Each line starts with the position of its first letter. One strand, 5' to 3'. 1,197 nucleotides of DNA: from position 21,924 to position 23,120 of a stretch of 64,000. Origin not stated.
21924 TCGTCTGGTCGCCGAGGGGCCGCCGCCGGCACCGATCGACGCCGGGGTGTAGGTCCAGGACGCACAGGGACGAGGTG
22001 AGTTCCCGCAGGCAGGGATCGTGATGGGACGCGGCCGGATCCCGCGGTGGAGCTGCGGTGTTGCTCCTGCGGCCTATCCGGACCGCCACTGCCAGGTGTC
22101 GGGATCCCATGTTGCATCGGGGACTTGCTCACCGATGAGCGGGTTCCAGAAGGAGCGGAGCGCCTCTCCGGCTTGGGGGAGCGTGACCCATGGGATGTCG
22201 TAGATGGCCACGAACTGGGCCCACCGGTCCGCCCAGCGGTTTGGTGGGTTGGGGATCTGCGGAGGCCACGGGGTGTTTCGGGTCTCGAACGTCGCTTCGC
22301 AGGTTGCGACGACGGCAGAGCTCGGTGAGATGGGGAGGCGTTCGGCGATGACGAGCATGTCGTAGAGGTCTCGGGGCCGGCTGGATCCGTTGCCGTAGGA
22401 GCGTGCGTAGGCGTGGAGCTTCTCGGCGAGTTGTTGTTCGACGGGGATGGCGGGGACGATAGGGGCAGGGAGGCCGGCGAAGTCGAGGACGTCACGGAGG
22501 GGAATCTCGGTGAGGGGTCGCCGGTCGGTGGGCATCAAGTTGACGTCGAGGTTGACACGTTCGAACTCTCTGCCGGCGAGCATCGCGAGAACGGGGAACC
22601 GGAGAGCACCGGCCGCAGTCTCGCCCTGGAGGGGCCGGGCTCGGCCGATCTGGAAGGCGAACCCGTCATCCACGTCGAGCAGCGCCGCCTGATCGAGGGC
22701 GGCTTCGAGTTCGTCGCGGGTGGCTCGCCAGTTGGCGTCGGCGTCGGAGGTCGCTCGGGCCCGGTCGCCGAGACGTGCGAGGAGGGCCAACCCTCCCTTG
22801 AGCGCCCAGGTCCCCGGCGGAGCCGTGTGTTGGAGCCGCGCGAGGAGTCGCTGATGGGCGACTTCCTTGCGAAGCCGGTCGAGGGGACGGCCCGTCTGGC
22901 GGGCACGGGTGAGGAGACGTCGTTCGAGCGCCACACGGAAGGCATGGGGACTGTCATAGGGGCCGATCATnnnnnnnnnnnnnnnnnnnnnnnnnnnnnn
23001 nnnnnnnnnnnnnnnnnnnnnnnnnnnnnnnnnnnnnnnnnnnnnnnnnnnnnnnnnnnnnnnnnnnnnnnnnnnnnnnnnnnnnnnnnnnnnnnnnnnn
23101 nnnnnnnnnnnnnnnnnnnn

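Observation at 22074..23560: AbiEi/AbiEii-type (type IV TA / abortive infection) module on the island, with a 23-bp palindromic operator on the antitoxin start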

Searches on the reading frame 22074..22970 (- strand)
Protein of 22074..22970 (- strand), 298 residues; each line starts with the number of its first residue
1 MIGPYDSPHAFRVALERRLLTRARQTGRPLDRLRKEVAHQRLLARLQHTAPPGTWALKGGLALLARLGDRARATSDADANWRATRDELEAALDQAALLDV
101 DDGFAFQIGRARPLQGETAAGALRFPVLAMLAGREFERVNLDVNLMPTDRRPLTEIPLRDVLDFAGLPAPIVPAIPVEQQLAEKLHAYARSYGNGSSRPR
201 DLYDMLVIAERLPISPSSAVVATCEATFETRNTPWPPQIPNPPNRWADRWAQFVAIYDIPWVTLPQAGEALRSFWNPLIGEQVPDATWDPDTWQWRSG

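Call 3: search_protein_families(library=pfam, proteins=[window:22074-22970:-], max_evalue=0.1)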
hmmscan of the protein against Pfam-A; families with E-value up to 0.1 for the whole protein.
window:22074-22970:- (298 aa): 1 family
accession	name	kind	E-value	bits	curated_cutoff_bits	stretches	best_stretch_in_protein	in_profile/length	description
PF08843.17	AbiEii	-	3.6e-27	96.3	22.5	1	41-253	1-219/238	Nucleotidyl transferase AbiEii toxin, Type IV TA system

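Call 4: search_protein_families(library=padloc, proteins=[window:22074-22970:-], max_evalue=0.1)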
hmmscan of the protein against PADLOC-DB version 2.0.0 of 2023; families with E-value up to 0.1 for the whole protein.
window:22074-22970:- (298 aa): 15 families
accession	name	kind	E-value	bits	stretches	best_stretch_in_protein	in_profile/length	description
PDLC02291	AbiEii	-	1.2e-77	259.3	1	4-297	8-285/310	AbiEii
PDLC02314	AbiEii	-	2.8e-40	136.5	1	4-295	2-289/290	AbiEii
PDLC02295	AbiEii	-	7.5e-31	105.4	1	14-270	5-247/261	AbiEii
PDLC02288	AbiEii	-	1e-26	91.5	1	15-281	13-275/294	AbiEii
PDLC02329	AbiEii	-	7.8e-25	85.8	1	4-296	6-293/294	AbiEii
PDLC02301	AbiEii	-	1.4e-24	85.2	1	22-270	28-280/291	AbiEii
PDLC02312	AbiEii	-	7.1e-21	72.5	1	13-291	10-294/299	AbiEii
PDLC02325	AbiEii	-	7.5e-10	37.2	1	176-259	2-80/102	AbiEii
PDLC02326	AbiEii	-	1.4e-08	32.8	1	14-117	6-111/133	AbiEii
PDLC02319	AbiEii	-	1.7e-08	32.5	1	43-234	6-187/241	AbiEii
PDLC02318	AbiEii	-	3.1e-08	31.3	1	24-211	13-186/280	AbiEii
PDLC02327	AbiEii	-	1.5e-06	26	1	14-144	7-130/166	AbiEii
PDLC02310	AbiEii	-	0.0011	16.4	1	178-213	162-196/265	AbiEii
PDLC02304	AbiEii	-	0.028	12.4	1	16-212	4-191/260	AbiEii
PDLC02298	AbiEii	-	0.046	11.1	1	172-220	125-170/220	AbiEii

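Call 5: search_protein_families(library=ncbifam, proteins=[window:22074-22970:-], max_evalue=0.1)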
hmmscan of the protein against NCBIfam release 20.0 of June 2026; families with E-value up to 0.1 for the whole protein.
window:22074-22970:- (298 aa): 0 families

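Call 7: search_solved_structures(query=window:22074-22970:-, max_evalue=1, show_alignments=3)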
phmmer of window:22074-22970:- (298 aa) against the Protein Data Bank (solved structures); distinct sequences matched with E-value up to 1: 9.
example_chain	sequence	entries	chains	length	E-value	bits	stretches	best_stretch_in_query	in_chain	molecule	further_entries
6j7s_A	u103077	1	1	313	3.2e-10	43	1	2-246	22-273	guanylyltransferase-like toxin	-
7c48_A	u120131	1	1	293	3.3e-10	43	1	3-246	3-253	Rv1045 toxin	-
6y5u_A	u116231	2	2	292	4.4e-10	42.6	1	4-246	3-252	Rv1045 | Nucleotidyl transferase AbiEii/AbiGii toxin family protein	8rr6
6j7q_A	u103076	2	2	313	5.8e-10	42.2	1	2-246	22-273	guanylyltransferase-like toxin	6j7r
6j7o_A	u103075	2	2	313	6.1e-10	42.1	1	2-246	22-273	guanylyltransferase-like toxin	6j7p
8xhr_A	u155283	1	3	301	6.6e-10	42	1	2-246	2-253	Nucleotidyl transferase AbiEii/AbiGii toxin family protein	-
6j7n_A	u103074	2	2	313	1e-09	41.4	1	2-246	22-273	guanylyltransferase-like toxin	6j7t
7c46_A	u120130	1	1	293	2.7e-09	40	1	3-246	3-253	Rv1045 toxin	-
9hlo_B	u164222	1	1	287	5.5e-05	25.9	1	40-233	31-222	Abortive infection protein AbiGII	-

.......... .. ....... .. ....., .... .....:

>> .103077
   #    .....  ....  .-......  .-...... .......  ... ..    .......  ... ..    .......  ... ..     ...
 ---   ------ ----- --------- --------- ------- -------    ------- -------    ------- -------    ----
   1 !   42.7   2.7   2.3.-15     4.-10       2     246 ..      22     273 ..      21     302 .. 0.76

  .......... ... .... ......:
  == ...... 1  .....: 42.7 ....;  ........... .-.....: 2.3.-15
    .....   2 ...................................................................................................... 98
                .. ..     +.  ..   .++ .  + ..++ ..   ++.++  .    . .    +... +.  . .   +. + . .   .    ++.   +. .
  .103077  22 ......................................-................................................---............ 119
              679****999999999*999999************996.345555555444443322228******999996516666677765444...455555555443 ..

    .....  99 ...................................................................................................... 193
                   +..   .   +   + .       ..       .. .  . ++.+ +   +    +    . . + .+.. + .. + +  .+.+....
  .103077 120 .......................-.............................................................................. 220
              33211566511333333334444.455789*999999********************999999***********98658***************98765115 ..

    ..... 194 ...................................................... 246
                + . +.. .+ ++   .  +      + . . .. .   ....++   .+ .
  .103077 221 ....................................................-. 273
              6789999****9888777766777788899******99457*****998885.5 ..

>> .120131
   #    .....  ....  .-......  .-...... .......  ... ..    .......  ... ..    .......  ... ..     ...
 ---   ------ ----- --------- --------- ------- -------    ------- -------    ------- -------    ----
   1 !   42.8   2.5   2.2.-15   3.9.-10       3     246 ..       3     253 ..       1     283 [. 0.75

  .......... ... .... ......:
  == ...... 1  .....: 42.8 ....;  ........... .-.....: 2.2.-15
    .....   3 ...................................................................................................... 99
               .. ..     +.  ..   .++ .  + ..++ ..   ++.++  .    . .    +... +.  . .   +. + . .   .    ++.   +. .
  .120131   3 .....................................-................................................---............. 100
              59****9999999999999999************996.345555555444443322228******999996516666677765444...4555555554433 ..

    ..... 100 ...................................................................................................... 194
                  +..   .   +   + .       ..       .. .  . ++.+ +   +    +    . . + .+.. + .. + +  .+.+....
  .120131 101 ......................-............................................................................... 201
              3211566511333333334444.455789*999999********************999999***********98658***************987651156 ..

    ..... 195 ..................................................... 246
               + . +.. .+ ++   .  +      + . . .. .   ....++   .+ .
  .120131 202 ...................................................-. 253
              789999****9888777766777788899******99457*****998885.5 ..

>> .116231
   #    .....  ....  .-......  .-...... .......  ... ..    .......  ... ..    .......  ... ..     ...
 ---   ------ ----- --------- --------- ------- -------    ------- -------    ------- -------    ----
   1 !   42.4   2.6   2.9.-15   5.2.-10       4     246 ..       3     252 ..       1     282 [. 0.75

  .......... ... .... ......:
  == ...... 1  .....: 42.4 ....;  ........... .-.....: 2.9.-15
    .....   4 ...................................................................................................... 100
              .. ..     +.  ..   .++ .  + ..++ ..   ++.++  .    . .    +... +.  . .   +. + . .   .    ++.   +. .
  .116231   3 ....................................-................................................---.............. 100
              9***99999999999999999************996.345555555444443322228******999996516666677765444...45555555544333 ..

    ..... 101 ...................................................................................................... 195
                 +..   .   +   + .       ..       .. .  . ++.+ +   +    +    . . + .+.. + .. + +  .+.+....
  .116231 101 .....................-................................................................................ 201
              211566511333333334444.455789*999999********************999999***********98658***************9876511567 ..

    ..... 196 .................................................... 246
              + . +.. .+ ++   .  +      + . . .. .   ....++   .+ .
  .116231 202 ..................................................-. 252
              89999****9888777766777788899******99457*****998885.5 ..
